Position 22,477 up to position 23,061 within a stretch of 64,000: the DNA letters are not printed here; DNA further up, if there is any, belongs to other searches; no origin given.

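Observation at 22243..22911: GNAT protein carrying a stand-alone GyrA C-gate domain, coupled to cinA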

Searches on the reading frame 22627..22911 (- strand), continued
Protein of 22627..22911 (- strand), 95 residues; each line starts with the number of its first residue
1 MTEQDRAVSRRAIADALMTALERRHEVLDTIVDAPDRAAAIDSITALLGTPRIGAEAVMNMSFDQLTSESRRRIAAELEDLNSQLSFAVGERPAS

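Call 48: search_protein_families(library=ncbifam, proteins=[P0167, P0174, P0188, P0190, P0203, P0229, P0257, P0200, P0222, P0159], max_evalue=0.01)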
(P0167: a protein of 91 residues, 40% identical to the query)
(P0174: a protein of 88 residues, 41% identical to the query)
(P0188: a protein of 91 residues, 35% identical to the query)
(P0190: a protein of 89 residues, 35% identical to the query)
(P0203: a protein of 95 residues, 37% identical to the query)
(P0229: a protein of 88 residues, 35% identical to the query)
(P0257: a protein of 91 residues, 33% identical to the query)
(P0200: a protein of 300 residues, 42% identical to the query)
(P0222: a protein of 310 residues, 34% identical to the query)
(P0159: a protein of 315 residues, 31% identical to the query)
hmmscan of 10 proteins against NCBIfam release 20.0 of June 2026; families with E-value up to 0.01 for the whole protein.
P0167 (91 aa): 5 families
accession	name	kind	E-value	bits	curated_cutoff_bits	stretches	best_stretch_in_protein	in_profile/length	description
NF038098.1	GyrA_w_intein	exception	3.9e-11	41.6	1850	1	13-90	795-872/1232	intein-containing DNA gyrase subunit A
NF004043.1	PRK05560.1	equivalog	3.7e-10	38.4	902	1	13-89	369-445/798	DNA gyrase subunit A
TIGR01063.1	gyrA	equivalog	2.3e-09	35.8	877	1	13-89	368-444/800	DNA topoisomerase (ATP-hydrolyzing) subunit A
NF004044.1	PRK05561.1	subfamily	6e-06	25.2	654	1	9-87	364-439/738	DNA topoisomerase (ATP-hydrolyzing)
TIGR01061.1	parC_Gpos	equivalog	2.5e-05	22.9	813.25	1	6-89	361-444/737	DNA topoisomerase IV subunit A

P0174 (88 aa): 3 families
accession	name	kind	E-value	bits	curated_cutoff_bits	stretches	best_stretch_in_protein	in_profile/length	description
NF038098.1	GyrA_w_intein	exception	1.1e-08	33.4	1850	1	10-87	795-872/1232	intein-containing DNA gyrase subunit A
NF004043.1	PRK05560.1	equivalog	4.2e-07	28.3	902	1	10-86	369-445/798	DNA gyrase subunit A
TIGR01063.1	gyrA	equivalog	5.4e-07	28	877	1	10-86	368-444/800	DNA topoisomerase (ATP-hydrolyzing) subunit A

P0188 (91 aa): 4 families
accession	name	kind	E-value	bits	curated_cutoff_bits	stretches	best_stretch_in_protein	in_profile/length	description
NF038098.1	GyrA_w_intein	exception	8.2e-11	40.5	1850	1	19-85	802-868/1232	intein-containing DNA gyrase subunit A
NF004043.1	PRK05560.1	equivalog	3.5e-08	31.9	902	1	3-87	360-444/798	DNA gyrase subunit A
TIGR01063.1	gyrA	equivalog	2.2e-06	25.9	877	1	5-87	361-443/800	DNA topoisomerase (ATP-hydrolyzing) subunit A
TIGR01061.1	parC_Gpos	equivalog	0.0058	15.1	813.25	1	2-72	358-428/737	DNA topoisomerase IV subunit A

P0190 (89 aa): 4 families
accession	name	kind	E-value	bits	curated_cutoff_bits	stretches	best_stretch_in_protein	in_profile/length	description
NF004043.1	PRK05560.1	equivalog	2.9e-07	28.8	902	1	8-86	366-444/798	DNA gyrase subunit A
TIGR01063.1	gyrA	equivalog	8.3e-07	27.3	877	1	9-85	366-442/800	DNA topoisomerase (ATP-hydrolyzing) subunit A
NF038098.1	GyrA_w_intein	exception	2.8e-06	25.5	1850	1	9-86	793-870/1232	intein-containing DNA gyrase subunit A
NF004044.1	PRK05561.1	subfamily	0.00057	18.6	654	1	6-85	363-439/738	DNA topoisomerase (ATP-hydrolyzing)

P0203 (95 aa): 5 families
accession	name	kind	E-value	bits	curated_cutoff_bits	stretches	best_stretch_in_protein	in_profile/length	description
TIGR01063.1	gyrA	equivalog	3.9e-10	38.3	877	1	9-87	362-440/800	DNA topoisomerase (ATP-hydrolyzing) subunit A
NF004043.1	PRK05560.1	equivalog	4.3e-10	38.2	902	1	10-92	364-446/798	DNA gyrase subunit A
NF038098.1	GyrA_w_intein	exception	7.3e-07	27.5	1850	1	10-80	790-860/1232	intein-containing DNA gyrase subunit A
NF004044.1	PRK05561.1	subfamily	2.2e-05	23.3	654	1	12-92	365-442/738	DNA topoisomerase (ATP-hydrolyzing)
TIGR01061.1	parC_Gpos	equivalog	0.00053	18.5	813.25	1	10-80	363-433/737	DNA topoisomerase IV subunit A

P0229 (88 aa): 6 families
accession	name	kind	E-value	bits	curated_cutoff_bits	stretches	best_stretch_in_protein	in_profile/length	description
NF038098.1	GyrA_w_intein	exception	1.1e-09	36.8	1850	1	8-85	792-869/1232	intein-containing DNA gyrase subunit A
NF004043.1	PRK05560.1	equivalog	2.2e-08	32.6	902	1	7-85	365-443/798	DNA gyrase subunit A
TIGR01063.1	gyrA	equivalog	1.8e-07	29.5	877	1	8-85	365-442/800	DNA topoisomerase (ATP-hydrolyzing) subunit A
NF004044.1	PRK05561.1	subfamily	0.00023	19.9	654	1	7-85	364-439/738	DNA topoisomerase (ATP-hydrolyzing)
NF010586.0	PRK13979.1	equivalog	0.0062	14.4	1475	1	6-86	382-462/957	DNA topoisomerase IV subunit A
TIGR01061.1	parC_Gpos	equivalog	0.009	14.5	813.25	1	6-85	363-442/737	DNA topoisomerase IV subunit A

P0257 (91 aa): 8 families
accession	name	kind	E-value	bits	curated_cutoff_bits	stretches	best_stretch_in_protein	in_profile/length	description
TIGR01063.1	gyrA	equivalog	5.1e-16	57.8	877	1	4-89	361-446/800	DNA topoisomerase (ATP-hydrolyzing) subunit A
NF004043.1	PRK05560.1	equivalog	1.7e-15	56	902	1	4-88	362-446/798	DNA gyrase subunit A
NF038098.1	GyrA_w_intein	exception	8.6e-12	43.8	1850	1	4-88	788-872/1232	intein-containing DNA gyrase subunit A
NF004044.1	PRK05561.1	subfamily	1.1e-10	40.8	654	1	4-89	361-443/738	DNA topoisomerase (ATP-hydrolyzing)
TIGR01062.1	parC_Gneg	equivalog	1.3e-07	30.1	628.9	1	5-89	362-443/735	DNA topoisomerase IV subunit A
TIGR01061.1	parC_Gpos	equivalog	2.9e-07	29.3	813.25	1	4-89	361-446/737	DNA topoisomerase IV subunit A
NF010586.0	PRK13979.1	equivalog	9.7e-05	20.4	1475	1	3-89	379-465/957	DNA topoisomerase IV subunit A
NF033530.1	lasso_PqqD_Strm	exception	0.00015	21.9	70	1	27-56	32-61/78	lasso peptide biosynthesis PqqD family chaperone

P0200 (300 aa): 5 families
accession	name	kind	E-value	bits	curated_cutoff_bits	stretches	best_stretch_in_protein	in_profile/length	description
NF038098.1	GyrA_w_intein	exception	3.7e-16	58.2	1850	1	217-293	791-867/1232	intein-containing DNA gyrase subunit A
NF004043.1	PRK05560.1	equivalog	1.7e-13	49.4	902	1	214-296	362-444/798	DNA gyrase subunit A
TIGR01063.1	gyrA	equivalog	3.3e-12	45.2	877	1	216-297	363-444/800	DNA topoisomerase (ATP-hydrolyzing) subunit A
NF004044.1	PRK05561.1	subfamily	1.2e-06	27.5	654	1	215-294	362-438/738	DNA topoisomerase (ATP-hydrolyzing)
TIGR01062.1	parC_Gneg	equivalog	0.00048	18.3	628.9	1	216-293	363-437/735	DNA topoisomerase IV subunit A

P0222 (310 aa): 4 families
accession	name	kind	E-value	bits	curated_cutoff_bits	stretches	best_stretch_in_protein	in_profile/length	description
NF004043.1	PRK05560.1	equivalog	8.7e-08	30.6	902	1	227-305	364-442/798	DNA gyrase subunit A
TIGR01063.1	gyrA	equivalog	2e-07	29.4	877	1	229-303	365-439/800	DNA topoisomerase (ATP-hydrolyzing) subunit A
NF038098.1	GyrA_w_intein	exception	2.7e-07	28.9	1850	1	230-303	793-866/1232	intein-containing DNA gyrase subunit A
NF004044.1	PRK05561.1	subfamily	0.0015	17.2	654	1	225-304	361-437/738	DNA topoisomerase (ATP-hydrolyzing)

P0159 (315 aa): 15 families
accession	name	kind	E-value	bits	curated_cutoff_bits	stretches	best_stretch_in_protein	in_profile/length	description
TIGR01063.1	gyrA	equivalog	1.9e-22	79.1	877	2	154-231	365-442/800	DNA topoisomerase (ATP-hydrolyzing) subunit A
NF033606.1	heat_AAA_ClpK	exception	8.9e-20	70.2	1900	2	76-193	181-300/949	heat shock survival AAA family ATPase ClpK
NF004043.1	PRK05560.1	equivalog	2e-19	69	902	2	231-308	365-442/798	DNA gyrase subunit A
TIGR01061.1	parC_Gpos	equivalog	3.7e-16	58.7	813.25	2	137-233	352-444/737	DNA topoisomerase IV subunit A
NF010586.0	PRK13979.1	equivalog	4e-14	51.4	1475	2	222-307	375-459/957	DNA topoisomerase IV subunit A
NF004044.1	PRK05561.1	subfamily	3.3e-13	49.2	654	2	153-234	364-442/738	DNA topoisomerase (ATP-hydrolyzing)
TIGR03346.1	chaperone_ClpB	equivalog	4.2e-13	48.5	1232.1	1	5-144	1-140/853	ATP-dependent chaperone ClpB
NF033607.0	disagg_AAA_ClpG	exception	1.3e-11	43.1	1900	2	79-266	163-352/932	AAA family protein disaggregase ClpG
TIGR02639.1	ClpA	equivalog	1e-09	37.2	993.15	2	7-69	3-63/734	ATP-dependent Clp protease ATP-binding subunit ClpA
NF038098.1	GyrA_w_intein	exception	3.8e-07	28.4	1850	2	226-306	787-866/1232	intein-containing DNA gyrase subunit A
TIGR03345.1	VI_ClpV1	equivalog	1.3e-05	23.7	884.95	1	82-153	3-74/852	type VI secretion system ATPase TssH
NF010354.0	PRK13782.1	equivalog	0.00024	21.1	123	0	159-193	46-79/85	HPr family phosphocarrier protein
TIGR01062.1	parC_Gneg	equivalog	0.0011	17.1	628.9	0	153-234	364-442/735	DNA topoisomerase IV subunit A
NF010500.0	PRK13919.1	subfamily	0.0023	18.1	226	0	178-230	134-185/186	putative RNA polymerase sigma E protein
TIGR01003.1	PTS_HPr_family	subfamily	0.0055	16.6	47.9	0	158-194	45-80/82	HPr family phosphocarrier protein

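Call 49: find_encoding_contigs(protein=P0174, flank=4000, max_places=4)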
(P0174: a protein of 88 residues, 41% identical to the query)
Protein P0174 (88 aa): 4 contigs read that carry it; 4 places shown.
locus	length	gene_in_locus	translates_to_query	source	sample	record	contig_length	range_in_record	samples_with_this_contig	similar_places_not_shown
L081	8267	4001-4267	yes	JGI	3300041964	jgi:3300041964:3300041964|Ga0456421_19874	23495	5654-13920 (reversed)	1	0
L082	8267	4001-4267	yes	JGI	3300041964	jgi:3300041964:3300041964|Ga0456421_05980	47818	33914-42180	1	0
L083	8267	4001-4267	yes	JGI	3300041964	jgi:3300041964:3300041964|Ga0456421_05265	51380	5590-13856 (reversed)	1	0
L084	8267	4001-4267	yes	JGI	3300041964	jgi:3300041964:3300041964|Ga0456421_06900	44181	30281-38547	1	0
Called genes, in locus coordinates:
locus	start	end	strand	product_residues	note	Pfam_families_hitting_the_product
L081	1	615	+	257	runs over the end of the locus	PF03971:IDH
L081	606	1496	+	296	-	PF03971:IDH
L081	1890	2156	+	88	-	PF01595:CNNM (faint)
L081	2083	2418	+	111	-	-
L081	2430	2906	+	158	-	PF00571:CBS (weak), PF03471:CorC_HlyC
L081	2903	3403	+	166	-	PF10604:Polyketide_cyc2 (faint), PF10698:DUF2505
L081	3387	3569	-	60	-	-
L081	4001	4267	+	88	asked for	-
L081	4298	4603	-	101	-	-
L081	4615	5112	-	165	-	-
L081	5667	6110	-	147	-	-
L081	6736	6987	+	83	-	-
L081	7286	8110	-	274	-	PF01494:FAD_binding_3 (weak), PF12831:FAD_oxidored (weak)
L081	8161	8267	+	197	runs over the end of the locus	PF00579:tRNA-synt_1b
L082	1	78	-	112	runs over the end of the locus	-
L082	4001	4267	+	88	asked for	-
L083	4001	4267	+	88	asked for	-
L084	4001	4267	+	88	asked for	-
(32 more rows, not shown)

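Call 57: find_homologous_proteins(query=A5, max_evalue=0.001)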
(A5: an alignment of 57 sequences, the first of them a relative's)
Query A5 (57 sequences) (91 aa, profile of the alignment): 33 proteins with E <= 0.001 among 8000 candidates.
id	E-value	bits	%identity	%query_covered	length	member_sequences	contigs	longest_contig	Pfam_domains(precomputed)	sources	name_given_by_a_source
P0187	2.1e-25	106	33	73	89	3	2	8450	-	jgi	-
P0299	6.1e-24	102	33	95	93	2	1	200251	-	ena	-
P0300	5.4e-23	99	33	60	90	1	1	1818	PF00521.27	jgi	jgi:DNA gyrase/topoisomerase IV subunit A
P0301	8.9e-23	98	38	82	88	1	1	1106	-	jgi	jgi:DNA gyrase subunit A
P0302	9.1e-23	98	45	82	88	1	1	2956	-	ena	-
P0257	2.5e-22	96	100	100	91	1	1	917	PF00521.27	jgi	jgi:DNA gyrase subunit A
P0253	4.2e-22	96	28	87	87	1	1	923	PF00521.27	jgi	jgi:DNA gyrase subunit A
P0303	4.6e-22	96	41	76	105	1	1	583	PF00521.27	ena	-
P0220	6.4e-22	95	31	78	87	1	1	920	-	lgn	-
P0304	1.4e-21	94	38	93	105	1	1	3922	PF00521.27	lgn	-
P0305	1.6e-21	94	33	92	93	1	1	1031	-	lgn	-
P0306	2.7e-21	93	44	70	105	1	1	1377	PF00521.27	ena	-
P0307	4.8e-21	92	36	81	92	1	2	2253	PF00521.27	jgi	jgi:DNA gyrase subunit A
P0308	4.9e-21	92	34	62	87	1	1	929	-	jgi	jgi:DNA gyrase/topoisomerase IV subunit A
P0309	2.9e-20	90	35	81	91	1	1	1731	PF00521.27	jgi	jgi:DNA gyrase subunit A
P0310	5.8e-20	89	41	65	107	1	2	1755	PF00521.27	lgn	-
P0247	1.4e-19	88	35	78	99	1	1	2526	PF00521.27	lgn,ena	-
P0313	3.8e-19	86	34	81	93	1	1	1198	PF00521.27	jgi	jgi:DNA gyrase/topoisomerase IV subunit A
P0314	1.5e-18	84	54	26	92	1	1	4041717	-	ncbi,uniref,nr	ncbi:hypothetical protein [Nocardioides pantholopis]|uniref:hypothetical protein n=1 Tax=Nocardioide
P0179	2.2e-17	81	40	64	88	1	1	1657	-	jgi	jgi:hypothetical protein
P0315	3.9e-14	70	41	78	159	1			PF00521.27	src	-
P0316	8.0e-14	69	35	87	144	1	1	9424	PF00521.27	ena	-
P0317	1.7e-13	68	37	87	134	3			PF00521.27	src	-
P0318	1.1e-12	65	38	88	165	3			PF00521.27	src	-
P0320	3.2e-10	58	36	70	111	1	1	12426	PF00521.27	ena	-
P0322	4.3e-10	57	39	68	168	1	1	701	PF00521.27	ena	-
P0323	2.8e-9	55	40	69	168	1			PF00521.27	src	-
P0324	7.1e-7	47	51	41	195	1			PF00521.27,PF03989.19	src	-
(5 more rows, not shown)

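Call 58: find_encoding_contigs(protein=P0314, flank=5000, max_places=2)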
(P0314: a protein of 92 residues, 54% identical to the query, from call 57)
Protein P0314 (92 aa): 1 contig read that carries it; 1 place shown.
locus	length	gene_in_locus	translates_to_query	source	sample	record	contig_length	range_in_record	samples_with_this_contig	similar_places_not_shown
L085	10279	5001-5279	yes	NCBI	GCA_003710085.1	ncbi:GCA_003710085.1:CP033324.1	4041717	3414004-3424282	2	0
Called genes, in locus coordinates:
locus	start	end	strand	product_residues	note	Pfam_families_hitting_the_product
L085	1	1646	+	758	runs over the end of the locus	PF13625:Helicase_C_3, PF13280:WYL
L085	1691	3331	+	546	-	PF13625:Helicase_C_3, PF00270:DEAD (weak), PF04851:ResIII, PF16203:ERCC3_RAD25_C, PF00271:Helicase_C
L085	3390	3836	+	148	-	-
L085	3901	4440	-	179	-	-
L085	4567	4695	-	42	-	-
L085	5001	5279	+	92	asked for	-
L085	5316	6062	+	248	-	PF13489:Methyltransf_23, PF08241:Methyltransf_11, PF08242:Methyltransf_12, PF13649:Methyltransf_25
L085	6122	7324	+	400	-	PF00389:2-Hacid_dh, PF02826:2-Hacid_dh_C, PF22629:ACT_AHAS_ss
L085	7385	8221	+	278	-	PF09995:MPAB_Lcp_cat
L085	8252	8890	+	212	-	-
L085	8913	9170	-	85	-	PF13223:DUF4031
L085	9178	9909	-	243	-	PF03932:CutC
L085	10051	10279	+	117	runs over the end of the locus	-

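Call 59: find_encoding_contigs(protein=P0299, flank=5000, max_places=2)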
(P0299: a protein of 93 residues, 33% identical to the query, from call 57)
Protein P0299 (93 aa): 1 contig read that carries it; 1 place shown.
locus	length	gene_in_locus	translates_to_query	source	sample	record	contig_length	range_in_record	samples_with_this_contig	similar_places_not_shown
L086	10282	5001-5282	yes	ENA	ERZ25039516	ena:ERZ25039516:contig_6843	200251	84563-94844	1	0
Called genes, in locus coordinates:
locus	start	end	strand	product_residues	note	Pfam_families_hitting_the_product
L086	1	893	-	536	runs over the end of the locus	PF01425:Amidase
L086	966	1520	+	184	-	PF01243:PNPOx_N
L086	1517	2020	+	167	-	PF13302:Acetyltransf_3, PF00583:Acetyltransf_1, PF13673:Acetyltransf_10, PF13508:Acetyltransf_7, PF08445:FR47 (weak)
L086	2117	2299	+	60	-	-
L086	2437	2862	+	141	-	PF03795:YCII (weak)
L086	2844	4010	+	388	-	PF04542:Sigma70_r2, PF08281:Sigma70_r4_2, PF20239:DUF6596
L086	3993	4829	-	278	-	PF02129:Peptidase_S15 (weak), PF00561:Abhydrolase_1, PF12146:Hydrolase_4, PF12697:Abhydrolase_6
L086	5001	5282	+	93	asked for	-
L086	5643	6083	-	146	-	PF00011:HSP20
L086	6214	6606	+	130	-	PF00903:Glyoxalase, PF13669:Glyoxalase_4 (weak)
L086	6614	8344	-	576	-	-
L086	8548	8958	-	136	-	PF00903:Glyoxalase, PF18029:Glyoxalase_6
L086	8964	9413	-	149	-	PF12833:HTH_18, PF00165:HTH_AraC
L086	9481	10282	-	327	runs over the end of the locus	PF08279:HTH_11, PF13280:WYL, PF25583:WCX (faint)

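Call 64: search_protein_families(library=padloc, proteins=[P0257, P0174, P0200, P0159], max_evalue=0.01)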
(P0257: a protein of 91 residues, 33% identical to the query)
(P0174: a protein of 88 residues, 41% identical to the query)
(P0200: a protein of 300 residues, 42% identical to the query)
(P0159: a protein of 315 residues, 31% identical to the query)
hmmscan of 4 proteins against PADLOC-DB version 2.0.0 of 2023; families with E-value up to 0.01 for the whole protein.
P0257 (91 aa): 0 families

P0174 (88 aa): 0 families

P0200 (300 aa): 0 families

P0159 (315 aa): 0 families

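Call 75: predict_structure(protein=P0172)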
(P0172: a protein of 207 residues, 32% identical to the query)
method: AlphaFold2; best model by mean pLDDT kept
length: 207 residues; sequences in the alignment: 1
mean_pLDDT: 52.6   pTM: 0.30
mean pLDDT of the five models: 52.6, 50.1, 45.2, 44.1, 43.8
residues with pLDDT >= 90: 0; 70-90: 8; 50-70: 123; < 50: 76
segments of 3 or more residues with pLDDT < 50: 68-70, 72-78, 91-117, 143-161, 204-207
pLDDT, mean of each block of 10 residues (from residue 1): 60 54 52 54 56 54 49 47 55 44 36 41 64 54 48 44 58 70 55 59 49
secondary structure, 60 per line:
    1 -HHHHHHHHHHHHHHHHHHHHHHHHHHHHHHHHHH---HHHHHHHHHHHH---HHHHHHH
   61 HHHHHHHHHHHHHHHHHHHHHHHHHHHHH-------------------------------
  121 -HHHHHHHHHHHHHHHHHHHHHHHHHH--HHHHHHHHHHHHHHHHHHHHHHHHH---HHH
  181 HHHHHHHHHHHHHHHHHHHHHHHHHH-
elements in order: H2-35 H39-50 H54-89 H122-147 H150-174 H178-206

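Call 76: find_encoding_contigs(protein=P0289, flank=5000, max_places=1)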
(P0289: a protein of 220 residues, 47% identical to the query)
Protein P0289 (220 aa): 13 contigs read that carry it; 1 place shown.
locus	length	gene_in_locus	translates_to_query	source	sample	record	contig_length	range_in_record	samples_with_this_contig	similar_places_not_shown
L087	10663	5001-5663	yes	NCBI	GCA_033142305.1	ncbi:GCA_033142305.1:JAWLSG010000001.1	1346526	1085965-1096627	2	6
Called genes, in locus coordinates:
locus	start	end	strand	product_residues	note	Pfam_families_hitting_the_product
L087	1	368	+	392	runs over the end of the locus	PF22691:Thiolase_C_1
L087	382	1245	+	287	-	PF00296:Bac_luciferase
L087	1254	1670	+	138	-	PF12680:SnoaL_2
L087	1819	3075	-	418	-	PF00067:p450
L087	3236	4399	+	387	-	PF00108:Thiolase_N, PF02803:Thiolase_C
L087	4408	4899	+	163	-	PF04075:F420H2_quin_red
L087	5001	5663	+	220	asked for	PF13302:Acetyltransf_3 (weak)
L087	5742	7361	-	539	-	PF00501:AMP-binding, PF13193:AMP-binding_C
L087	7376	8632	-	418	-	-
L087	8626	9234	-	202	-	-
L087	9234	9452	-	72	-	PF06902:Fer4_19 (weak), PF13459:Fer4_15, PF13370:Fer4_13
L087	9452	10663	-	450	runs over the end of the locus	PF00067:p450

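Call 77: find_encoding_contigs(protein=P0298, flank=5000, max_places=1)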
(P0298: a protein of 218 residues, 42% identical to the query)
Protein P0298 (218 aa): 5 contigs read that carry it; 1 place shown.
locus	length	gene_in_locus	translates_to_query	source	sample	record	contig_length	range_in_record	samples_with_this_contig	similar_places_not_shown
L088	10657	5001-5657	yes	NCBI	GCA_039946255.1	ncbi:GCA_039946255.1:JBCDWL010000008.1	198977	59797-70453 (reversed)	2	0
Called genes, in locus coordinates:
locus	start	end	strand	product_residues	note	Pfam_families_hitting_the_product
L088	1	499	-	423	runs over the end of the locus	PF00067:p450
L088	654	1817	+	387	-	PF00108:Thiolase_N, PF02803:Thiolase_C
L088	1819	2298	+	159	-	PF04075:F420H2_quin_red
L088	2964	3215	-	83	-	PF06902:Fer4_19, PF13459:Fer4_15, PF13370:Fer4_13 (weak)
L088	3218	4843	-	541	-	PF00501:AMP-binding, PF13193:AMP-binding_C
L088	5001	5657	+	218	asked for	-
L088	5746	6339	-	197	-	PF00440:TetR_N, PF13977:TetR_C_6, PF16859:TetR_C_11 (weak), PF16925:TetR_C_13 (weak)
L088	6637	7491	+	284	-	PF00106:adh_short, PF08659:KR, PF13561:adh_short_C2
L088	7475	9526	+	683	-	PF02629:CoA_binding (weak), PF13380:CoA_binding_2, PF13607:Succ_CoA_lig, PF19045:Ligase_CoA_2 (weak), PF13549:ATP-grasp_5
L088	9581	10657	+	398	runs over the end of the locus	PF02771:Acyl-CoA_dh_N, PF02770:Acyl-CoA_dh_M, PF00441:Acyl-CoA_dh_1, PF22924:ACOX_C_alpha1 (weak), PF08028:Acyl-CoA_dh_2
